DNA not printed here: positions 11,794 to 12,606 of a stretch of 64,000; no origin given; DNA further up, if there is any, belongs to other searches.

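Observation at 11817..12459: PaaX-family regulator divergent from dnaK with a perfect 10-N10-10 palindrome in the shared promoter; no CIRCE/HrcA signal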

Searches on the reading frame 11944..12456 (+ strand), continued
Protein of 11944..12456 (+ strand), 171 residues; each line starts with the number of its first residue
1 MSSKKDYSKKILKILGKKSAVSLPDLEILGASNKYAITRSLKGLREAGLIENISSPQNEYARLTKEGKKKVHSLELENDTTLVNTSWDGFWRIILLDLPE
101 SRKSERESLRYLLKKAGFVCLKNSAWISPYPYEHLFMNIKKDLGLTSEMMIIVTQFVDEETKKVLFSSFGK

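Call 39: search_protein_representatives(protein=window:11944-12456:+)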
Query: 171 residues. Proteins with E-value up to 0.001 (for the whole library): 2654; up to 1e-10: 380; up to 1e-30: 13. The best 150 are listed.
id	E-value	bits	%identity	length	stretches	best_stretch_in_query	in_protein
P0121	2.8e-60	218.9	61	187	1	3-170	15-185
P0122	9.4e-59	213.9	65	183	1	1-165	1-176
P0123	6.8e-42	159.1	74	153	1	1-109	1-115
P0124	9.7e-42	158.6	76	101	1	73-171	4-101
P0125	8.5e-41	155.6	63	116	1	58-168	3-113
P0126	6.1e-39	149.5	76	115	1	71-158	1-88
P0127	1.4e-38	148.4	56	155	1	51-165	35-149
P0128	1.8e-37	144.7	42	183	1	6-168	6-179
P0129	2.2e-37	144.5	49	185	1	8-169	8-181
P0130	3.8e-35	137.2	46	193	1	32-169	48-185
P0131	1.5e-34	135.3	44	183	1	35-170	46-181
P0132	1.9e-33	131.7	54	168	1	1-127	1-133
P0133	4.0e-33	130.6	45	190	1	7-163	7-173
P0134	1.4e-30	122.4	66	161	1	4-102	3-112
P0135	3.4e-28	114.6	58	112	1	1-107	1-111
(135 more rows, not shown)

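Call 51: find_encoding_contigs(protein=P0001, flank=10000, max_places=2)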
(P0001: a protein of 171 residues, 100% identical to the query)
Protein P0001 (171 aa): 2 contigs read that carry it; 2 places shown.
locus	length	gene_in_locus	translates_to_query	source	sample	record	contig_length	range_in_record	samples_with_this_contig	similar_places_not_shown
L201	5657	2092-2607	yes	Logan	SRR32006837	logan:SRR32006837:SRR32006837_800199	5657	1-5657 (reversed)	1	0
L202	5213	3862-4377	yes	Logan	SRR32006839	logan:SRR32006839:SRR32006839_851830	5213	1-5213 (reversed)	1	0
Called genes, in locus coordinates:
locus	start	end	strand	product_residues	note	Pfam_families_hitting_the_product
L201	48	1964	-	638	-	PF00012:HSP70, PF06723:MreB_Mbl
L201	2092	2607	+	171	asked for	PF20803:PaaX_M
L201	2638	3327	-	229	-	PF01025:GrpE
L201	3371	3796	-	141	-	PF00380:Ribosomal_S9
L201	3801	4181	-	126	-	PF00572:Ribosomal_L13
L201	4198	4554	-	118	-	PF01196:Ribosomal_L17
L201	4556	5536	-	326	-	PF01193:RNA_pol_L, PF01000:RNA_pol_A_bac, PF03118:RNA_pol_A_CTD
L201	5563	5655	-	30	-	?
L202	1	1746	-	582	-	?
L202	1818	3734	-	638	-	PF00012:HSP70, PF06723:MreB_Mbl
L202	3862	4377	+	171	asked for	PF20803:PaaX_M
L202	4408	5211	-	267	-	?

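Call 53: predict_structure(alignment_id=A2)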
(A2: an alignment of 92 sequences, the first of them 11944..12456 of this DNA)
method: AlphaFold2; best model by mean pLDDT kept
length: 171 residues; sequences in the alignment: 92
mean_pLDDT: 91.5   pTM: 0.62
mean pLDDT of the five models: 91.5, 91.1, 90.9, 90.8, 90.3
residues with pLDDT >= 90: 140; 70-90: 19; 50-70: 12; < 50: 0
segments of 3 or more residues with pLDDT < 50: none
pLDDT, mean of each block of 10 residues (from residue 1): 75 95 91 90 97 96 96 77 79 98 95 93 96 93 95 97 93 79
secondary structure, 60 per line:
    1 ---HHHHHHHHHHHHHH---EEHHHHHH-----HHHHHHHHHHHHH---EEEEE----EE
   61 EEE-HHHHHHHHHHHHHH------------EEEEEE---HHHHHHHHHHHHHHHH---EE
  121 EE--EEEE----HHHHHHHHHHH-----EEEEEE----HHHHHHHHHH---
elements in order: H4-17 H23-28 H34-46 E50-54 E59-63 H65-78 E91-96 H100-115 E119-122 E125-128 H133-143 E149-154 H159-168
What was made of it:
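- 11944..12459 (+): Gene for a 171-aa short PaaX-like regulator: an N-terminal winged HTH (about residues 1-78) and a Cas2-like PaaX_M domain (about residues 85-168). It has no PaaX_C domain. AF2 pLDDT is 91.5 (call 53).
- On PaaX (TIGR02277 / COG3327 phenylacetic acid degradation repressor): The model has a beta-alpha-beta-beta-alpha-beta-alpha fold there (call 53).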

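Call 55: fold_search(model_id=the predicted structure, library=pdb)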
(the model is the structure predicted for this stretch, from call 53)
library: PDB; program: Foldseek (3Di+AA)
matches with E <= 10: 1536; with E <= 0.001: 13
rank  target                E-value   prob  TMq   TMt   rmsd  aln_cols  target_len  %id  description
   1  8a39_AP1              8.2e-07  1.00  0.44  0.29   7.1       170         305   16  Crystal Structure of PaaX from Escherichia coli W (released 2023-07-05)
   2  3l09_A                9.8e-05  1.00  0.40  0.29   8.0       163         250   12  Crystal structure of Putative transcriptional regulator (JANN_22DEC04_CONTIG27_REVISED_GENE3569) from Jannaschia sp. C (released 2010-01-12)
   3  3l09_B                1.3e-04  1.00  0.41  0.29   8.1       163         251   12  Crystal structure of Putative transcriptional regulator (JANN_22DEC04_CONTIG27_REVISED_GENE3569) from Jannaschia sp. C (released 2010-01-12)
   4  3l09_D                1.7e-04  1.00  0.41  0.29   8.0       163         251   12  Crystal structure of Putative transcriptional regulator (JANN_22DEC04_CONTIG27_REVISED_GENE3569) from Jannaschia sp. C (released 2010-01-12)
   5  3l09_C                1.8e-04  1.00  0.41  0.29   8.2       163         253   12  Crystal structure of Putative transcriptional regulator (JANN_22DEC04_CONTIG27_REVISED_GENE3569) from Jannaschia sp. C (released 2010-01-12)
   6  5jls                  5.4e-04  1.00  0.40  0.49  10.9       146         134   15  Crystal Structure of Adhesin competence repressor (AdcR) from Streptococcus pyogenes (C-terminally His tagged) (released 2017-05-03)
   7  5yi1                  5.4e-04  1.00  0.37  0.47  12.1       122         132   17  Structure of Lactococcus lactis ZitR, C30AH42A mutant in apo form (released 2017-12-06)
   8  8ylg_A                6.9e-04  1.00  0.39  0.41  11.6       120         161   14  Crystal structure of Burkholderia thailandensis MftR in complex with operator DNA (released 2024-11-13)
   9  5h3r_B                6.9e-04  1.00  0.38  0.45  11.3       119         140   20  Crystal Structure of mutant MarR C80S from E.coli complexed with operator DNA (released 2017-08-02)
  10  5gpy_A                6.9e-04  0.94  0.27  0.26  19.5       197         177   12  Crystal structure of the human TFIIE complex (released 2016-11-02)
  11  4jba_B                8.3e-04  1.00  0.36  0.44  10.2       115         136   22  Crystal Structure of the Oxidized Form of MarR from E.coli (released 2013-10-16)
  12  4l9t_B                8.8e-04  1.00  0.39  0.48  10.0       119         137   18  Crystal structure of MepR F27L mutant from multidrug resistant S. aureus clinical isolate (released 2013-09-11)
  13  5yi0_A                9.4e-04  1.00  0.35  0.40  11.9       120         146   18  Structure of Lactococcus lactis ZitR, C30AH42A mutant (released 2017-12-06)
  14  8ylg_B                1.1e-03  1.00  0.39  0.41  11.6       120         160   14  Crystal structure of Burkholderia thailandensis MftR in complex with operator DNA (released 2024-11-13)
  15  7dvu                  1.1e-03  1.00  0.42  0.50  13.2       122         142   19  Crystal structure of heme sensor protein PefR in complex with heme and cyanide (released 2021-09-29)
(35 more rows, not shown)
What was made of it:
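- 11944..12459 (+): The best PDB fold matches are PaaX 8A39 and 3L09 (call 55).
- On PaaX (TIGR02277 / COG3327 phenylacetic acid degradation repressor): E. coli PaaX 8A39 has 305 residues (call 55).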

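Call 62: search_protein_families(library=pfam, proteins=[L072:3609-3869:-], max_evalue=0.001)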
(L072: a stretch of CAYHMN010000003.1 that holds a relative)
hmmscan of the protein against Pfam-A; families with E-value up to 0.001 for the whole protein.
L072:3609-3869:- (87 aa): 0 families
